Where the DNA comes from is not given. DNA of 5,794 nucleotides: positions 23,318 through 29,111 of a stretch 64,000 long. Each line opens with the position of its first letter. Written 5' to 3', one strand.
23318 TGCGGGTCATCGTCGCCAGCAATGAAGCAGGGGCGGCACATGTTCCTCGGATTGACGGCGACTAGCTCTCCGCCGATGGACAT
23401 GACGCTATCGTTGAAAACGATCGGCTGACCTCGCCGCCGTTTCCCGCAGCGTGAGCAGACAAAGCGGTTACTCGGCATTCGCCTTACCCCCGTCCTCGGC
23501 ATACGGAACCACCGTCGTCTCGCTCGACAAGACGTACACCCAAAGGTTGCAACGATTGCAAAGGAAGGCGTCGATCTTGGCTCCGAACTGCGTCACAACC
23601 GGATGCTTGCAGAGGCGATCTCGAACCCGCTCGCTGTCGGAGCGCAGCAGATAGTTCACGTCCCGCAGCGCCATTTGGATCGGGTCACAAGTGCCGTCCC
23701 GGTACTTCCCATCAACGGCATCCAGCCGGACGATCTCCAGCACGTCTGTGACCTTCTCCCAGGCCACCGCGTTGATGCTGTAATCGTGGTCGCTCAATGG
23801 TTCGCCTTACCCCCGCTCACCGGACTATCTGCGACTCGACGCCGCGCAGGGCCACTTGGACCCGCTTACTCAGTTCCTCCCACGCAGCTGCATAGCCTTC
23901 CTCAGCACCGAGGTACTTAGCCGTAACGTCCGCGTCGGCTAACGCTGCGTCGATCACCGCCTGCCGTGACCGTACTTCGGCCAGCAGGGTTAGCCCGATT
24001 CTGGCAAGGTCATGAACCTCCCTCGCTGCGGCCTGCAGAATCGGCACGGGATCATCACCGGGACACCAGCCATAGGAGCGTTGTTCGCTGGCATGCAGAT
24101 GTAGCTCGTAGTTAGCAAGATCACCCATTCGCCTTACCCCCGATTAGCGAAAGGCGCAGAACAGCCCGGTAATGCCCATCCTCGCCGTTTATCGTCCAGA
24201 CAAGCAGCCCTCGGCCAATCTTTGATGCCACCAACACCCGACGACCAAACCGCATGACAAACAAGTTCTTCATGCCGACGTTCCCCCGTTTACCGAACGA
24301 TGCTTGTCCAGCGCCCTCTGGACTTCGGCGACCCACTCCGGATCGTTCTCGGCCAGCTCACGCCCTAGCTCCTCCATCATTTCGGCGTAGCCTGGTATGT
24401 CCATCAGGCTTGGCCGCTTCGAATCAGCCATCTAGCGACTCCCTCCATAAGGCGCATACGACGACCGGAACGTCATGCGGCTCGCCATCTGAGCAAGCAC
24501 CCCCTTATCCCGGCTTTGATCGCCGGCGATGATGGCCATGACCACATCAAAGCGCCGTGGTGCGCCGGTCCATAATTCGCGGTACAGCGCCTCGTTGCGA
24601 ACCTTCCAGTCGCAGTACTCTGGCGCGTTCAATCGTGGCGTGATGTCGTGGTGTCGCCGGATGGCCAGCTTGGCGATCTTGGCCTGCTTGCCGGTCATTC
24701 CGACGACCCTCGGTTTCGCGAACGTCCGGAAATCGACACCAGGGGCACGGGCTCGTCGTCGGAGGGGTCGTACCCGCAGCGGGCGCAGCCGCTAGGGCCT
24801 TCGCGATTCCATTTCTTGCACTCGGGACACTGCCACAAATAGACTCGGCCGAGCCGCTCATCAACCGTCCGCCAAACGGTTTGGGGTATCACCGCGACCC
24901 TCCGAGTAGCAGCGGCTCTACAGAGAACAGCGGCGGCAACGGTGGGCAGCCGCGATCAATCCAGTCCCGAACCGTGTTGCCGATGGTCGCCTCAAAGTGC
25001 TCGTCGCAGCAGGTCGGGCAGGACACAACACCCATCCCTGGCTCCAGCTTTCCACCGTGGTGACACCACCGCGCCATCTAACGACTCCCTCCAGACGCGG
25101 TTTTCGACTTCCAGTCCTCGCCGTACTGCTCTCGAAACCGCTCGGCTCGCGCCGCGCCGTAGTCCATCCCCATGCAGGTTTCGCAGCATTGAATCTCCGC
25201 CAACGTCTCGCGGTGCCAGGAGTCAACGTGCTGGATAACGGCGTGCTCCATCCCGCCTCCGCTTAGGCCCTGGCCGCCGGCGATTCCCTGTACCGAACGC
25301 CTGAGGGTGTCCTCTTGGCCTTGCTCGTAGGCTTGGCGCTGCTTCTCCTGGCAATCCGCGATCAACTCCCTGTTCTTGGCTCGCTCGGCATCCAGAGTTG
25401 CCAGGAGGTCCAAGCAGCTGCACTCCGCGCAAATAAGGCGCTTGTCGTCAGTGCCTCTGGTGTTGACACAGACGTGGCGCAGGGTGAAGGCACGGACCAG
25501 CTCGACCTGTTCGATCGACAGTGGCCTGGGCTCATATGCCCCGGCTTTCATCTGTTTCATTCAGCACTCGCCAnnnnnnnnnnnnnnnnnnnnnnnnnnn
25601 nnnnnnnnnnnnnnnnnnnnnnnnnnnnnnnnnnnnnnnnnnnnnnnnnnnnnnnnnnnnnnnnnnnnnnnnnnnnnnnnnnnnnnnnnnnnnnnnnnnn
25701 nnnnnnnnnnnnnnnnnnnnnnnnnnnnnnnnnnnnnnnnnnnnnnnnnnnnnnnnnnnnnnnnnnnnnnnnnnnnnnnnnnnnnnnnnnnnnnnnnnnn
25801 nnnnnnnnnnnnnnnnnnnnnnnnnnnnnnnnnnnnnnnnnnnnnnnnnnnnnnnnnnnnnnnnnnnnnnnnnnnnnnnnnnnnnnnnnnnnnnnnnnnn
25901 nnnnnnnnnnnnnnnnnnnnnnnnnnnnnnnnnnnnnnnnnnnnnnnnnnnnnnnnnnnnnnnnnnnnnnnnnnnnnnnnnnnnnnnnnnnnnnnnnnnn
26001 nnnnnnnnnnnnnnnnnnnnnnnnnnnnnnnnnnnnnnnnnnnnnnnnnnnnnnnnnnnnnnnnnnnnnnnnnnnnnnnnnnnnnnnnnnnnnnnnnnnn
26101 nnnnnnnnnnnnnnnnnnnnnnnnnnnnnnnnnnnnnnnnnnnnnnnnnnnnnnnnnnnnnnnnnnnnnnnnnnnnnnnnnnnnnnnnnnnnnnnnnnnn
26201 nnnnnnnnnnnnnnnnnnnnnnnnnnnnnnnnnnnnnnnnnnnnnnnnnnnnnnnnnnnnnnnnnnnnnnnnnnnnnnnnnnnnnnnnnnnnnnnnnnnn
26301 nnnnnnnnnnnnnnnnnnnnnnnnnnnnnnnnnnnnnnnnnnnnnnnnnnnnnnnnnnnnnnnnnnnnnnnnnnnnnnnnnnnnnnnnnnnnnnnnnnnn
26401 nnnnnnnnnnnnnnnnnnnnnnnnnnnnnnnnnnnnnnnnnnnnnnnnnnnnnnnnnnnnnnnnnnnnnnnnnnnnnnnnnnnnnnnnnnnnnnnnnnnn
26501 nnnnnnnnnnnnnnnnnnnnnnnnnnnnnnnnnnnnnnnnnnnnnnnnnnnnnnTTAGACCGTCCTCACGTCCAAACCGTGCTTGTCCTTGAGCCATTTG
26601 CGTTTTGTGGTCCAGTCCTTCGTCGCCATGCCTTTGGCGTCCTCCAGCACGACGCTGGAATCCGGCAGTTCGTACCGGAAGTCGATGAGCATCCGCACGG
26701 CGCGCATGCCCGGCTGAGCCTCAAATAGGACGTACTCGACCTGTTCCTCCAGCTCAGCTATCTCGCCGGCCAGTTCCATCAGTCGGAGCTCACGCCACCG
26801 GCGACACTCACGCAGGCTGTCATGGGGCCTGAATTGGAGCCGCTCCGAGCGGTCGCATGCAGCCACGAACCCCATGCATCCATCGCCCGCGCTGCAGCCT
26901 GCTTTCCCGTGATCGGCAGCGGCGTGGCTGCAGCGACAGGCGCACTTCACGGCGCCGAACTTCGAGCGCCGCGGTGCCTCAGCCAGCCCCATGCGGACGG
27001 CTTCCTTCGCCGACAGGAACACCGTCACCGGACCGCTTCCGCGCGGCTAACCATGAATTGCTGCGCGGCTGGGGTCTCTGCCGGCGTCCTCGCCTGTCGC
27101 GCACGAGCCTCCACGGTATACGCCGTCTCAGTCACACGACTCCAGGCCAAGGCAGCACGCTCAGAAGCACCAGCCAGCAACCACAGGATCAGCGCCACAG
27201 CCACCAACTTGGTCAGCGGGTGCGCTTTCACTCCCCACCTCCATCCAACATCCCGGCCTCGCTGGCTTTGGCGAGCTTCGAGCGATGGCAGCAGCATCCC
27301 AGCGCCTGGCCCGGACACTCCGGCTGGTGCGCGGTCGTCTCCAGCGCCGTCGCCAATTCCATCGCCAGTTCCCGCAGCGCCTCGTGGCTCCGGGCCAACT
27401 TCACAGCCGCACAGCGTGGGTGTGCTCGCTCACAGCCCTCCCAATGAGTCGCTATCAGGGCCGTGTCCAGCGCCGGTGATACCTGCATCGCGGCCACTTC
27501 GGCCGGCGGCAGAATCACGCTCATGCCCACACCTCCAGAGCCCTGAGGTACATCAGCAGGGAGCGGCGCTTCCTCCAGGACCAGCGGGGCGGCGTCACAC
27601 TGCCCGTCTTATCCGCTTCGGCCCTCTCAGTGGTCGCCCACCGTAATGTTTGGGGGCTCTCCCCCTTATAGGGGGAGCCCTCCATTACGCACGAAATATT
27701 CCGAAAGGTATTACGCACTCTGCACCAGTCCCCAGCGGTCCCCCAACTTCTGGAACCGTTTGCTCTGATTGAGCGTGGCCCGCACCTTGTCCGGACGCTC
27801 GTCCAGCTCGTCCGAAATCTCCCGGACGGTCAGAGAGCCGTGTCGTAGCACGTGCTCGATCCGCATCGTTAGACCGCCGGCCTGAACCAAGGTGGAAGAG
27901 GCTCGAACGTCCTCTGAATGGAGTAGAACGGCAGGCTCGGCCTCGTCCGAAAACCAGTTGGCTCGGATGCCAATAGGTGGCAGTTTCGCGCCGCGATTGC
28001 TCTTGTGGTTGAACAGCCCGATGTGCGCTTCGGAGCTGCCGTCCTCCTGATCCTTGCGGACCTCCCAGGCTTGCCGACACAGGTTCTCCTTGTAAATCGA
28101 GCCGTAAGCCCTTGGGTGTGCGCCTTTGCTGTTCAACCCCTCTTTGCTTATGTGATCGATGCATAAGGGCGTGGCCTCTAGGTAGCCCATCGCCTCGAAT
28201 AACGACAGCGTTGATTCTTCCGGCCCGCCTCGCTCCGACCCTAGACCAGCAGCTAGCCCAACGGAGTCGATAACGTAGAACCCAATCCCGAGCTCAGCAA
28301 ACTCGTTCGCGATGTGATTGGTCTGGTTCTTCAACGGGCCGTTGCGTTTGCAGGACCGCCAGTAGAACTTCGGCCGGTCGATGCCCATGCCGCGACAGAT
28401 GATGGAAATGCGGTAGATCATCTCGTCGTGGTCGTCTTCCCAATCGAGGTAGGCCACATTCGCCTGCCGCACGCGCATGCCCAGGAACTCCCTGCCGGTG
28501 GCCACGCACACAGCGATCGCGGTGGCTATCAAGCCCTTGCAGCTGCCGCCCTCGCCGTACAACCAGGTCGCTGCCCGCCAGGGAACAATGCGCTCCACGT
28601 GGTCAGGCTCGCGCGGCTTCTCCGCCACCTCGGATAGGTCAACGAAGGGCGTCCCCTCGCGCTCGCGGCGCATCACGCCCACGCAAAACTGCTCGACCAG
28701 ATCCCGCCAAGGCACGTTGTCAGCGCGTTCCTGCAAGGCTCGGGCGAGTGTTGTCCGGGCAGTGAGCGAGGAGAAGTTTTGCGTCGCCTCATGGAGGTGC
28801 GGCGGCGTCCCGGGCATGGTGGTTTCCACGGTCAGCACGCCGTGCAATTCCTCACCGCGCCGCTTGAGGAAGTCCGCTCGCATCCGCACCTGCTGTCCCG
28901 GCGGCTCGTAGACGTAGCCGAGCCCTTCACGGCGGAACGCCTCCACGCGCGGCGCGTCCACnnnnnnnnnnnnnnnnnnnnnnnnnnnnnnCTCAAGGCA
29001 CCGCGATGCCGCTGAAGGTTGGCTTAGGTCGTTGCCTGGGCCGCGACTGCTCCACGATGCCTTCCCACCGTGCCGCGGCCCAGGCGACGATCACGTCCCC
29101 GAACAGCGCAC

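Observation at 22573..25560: Cassette of ~10 small genes whose stop/start junctions reuse three nearly identical 17-21-nt motifs; copies recur 28 kb away (52190..52850)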

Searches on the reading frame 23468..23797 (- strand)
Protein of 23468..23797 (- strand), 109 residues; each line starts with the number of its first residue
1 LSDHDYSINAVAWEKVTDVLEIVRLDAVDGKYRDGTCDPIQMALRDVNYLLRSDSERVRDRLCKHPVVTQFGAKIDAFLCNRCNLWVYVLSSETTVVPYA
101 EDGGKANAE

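Call 13: search_protein_families(library=phrogs, proteins=[window:23468-23797:-], max_evalue=0.01)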
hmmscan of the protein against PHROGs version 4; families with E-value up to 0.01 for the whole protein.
window:23468-23797:- (109 aa): 0 families

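Call 14: search_protein_families(library=pfam, proteins=[window:23468-23797:-], max_evalue=0.01)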
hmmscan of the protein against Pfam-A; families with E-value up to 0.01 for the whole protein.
window:23468-23797:- (109 aa): 0 families

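Call 20: find_homologous_proteins(query=window:23468-23797:-, max_evalue=0.001)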
Query window:23468-23797:- (109 aa): 1 proteins with E <= 0.001 among 3 candidates.
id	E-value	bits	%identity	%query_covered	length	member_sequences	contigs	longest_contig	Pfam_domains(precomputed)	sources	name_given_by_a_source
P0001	8.5e-68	243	99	100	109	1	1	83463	-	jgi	jgi:hypothetical protein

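Call 21: find_encoding_contigs(protein=P0001, flank=10000, max_places=10)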
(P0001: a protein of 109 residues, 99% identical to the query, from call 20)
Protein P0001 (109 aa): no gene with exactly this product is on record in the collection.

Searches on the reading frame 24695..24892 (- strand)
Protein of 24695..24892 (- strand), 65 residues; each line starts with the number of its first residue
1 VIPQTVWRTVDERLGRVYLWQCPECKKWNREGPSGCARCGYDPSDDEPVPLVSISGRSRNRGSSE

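Call 13: search_protein_families(library=phrogs, proteins=[window:24695-24892:-], max_evalue=0.01)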
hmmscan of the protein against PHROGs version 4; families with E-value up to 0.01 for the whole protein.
window:24695-24892:- (65 aa): 0 families

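Call 14: search_protein_families(library=pfam, proteins=[window:24695-24892:-], max_evalue=0.01)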
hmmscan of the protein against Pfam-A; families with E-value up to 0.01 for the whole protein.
window:24695-24892:- (65 aa): 1 family
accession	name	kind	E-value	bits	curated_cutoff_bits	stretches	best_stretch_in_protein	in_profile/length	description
PF18073.7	Zn_ribbon_LapB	-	0.00015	21.8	25.7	1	16-29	11-24/28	Rubredoxin metal binding domain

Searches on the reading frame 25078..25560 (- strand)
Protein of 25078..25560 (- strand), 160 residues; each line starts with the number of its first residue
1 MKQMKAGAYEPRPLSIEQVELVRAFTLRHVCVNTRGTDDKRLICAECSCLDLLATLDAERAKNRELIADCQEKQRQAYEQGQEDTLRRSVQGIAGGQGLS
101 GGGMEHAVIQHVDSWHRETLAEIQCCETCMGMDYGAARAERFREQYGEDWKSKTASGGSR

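Call 13: search_protein_families(library=phrogs, proteins=[window:25078-25560:-], max_evalue=0.01)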
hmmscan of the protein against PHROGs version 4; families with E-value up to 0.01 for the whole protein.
window:25078-25560:- (160 aa): 0 families

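Call 14: search_protein_families(library=pfam, proteins=[window:25078-25560:-], max_evalue=0.01)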
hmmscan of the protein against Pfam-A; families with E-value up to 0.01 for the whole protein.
window:25078-25560:- (160 aa): 0 families
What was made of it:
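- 22418..25560 (-): Cassette of 12 small, tightly packed orphan genes: 25078-25560, 24889-25077, 24695-24892, 24432-24698, 24270-24431, 24121-24273, 23817-24128, 23468-23797 (TTG start), 23299-23478, 22954-23298, 22573-22953, 22418-22576. It lies downstream of the DUF5131 gene and upstream of the serine integrase. No Pfam or PHROG hits (calls 13, 14).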

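Call 41: find_homologous_proteins(query=window:25078-25560:-, max_evalue=0.001)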
Query window:25078-25560:- (160 aa): 1 proteins with E <= 0.001 among 64 candidates.
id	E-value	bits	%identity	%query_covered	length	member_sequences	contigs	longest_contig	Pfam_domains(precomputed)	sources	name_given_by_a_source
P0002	2.5e-102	357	100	100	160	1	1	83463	-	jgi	jgi:hypothetical protein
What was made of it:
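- Tried and rejected: Homolog searches: two cassette proteins have only themselves as hits among 5.8 billion proteins (calls 20, 41).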

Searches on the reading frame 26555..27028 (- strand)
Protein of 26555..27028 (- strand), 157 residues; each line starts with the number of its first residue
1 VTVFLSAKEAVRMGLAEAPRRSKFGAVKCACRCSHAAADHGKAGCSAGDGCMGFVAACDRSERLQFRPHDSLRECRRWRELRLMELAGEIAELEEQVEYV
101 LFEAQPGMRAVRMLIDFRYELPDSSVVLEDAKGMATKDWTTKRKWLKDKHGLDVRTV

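Call 15: search_protein_families(library=pfam, proteins=[window:26555-27028:-], max_evalue=0.001)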
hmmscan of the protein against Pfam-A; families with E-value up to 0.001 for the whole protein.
window:26555-27028:- (157 aa): 1 family
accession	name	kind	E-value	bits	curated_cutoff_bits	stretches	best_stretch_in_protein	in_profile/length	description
PF06356.17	DUF1064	-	1.8e-10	41.7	24.7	1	69-149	16-100/117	Protein of unknown function (DUF1064)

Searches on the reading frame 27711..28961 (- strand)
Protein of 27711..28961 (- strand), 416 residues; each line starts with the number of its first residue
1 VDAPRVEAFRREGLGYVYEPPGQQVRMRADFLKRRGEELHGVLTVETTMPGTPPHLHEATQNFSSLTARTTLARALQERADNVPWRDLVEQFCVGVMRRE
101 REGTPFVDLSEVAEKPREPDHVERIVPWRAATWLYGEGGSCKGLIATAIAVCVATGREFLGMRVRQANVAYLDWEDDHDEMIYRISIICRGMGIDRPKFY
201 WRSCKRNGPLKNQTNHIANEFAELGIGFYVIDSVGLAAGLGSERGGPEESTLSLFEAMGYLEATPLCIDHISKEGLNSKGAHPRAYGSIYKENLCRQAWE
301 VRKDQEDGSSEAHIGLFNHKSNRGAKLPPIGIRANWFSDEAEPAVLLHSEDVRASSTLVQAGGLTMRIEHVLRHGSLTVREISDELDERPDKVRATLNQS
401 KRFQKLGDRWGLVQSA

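Call 15: search_protein_families(library=pfam, proteins=[window:27711-28961:-], max_evalue=0.001)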
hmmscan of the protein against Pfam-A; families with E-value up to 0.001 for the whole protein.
window:27711-28961:- (416 aa): 1 family
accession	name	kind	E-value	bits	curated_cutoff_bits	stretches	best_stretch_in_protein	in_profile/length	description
PF13481.12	AAA_25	-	1.4e-16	61.1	27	1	110-275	13-194/195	AAA domain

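Call 29: search_dna_similar(query=window:27711-28961:-, collection=phages, mode=protein, max_rows=15)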
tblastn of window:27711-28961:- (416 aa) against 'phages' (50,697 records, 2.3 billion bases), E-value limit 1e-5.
Records with a match: 1; places in all: 1; records where one place covers at least 80% of the query: 0.
Best place of each record, by identity: <60% 1.
By first word of the organism name: Bacteriophage 1.
By host as written in the record: - 1.
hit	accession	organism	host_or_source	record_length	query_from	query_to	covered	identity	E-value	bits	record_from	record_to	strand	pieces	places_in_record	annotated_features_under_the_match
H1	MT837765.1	Bacteriophage sp.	human fecal samples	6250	105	194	22%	38.0%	9e-6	54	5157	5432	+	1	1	record has no annotation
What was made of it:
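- Tried and rejected: tblastn of the helicase (call 29);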
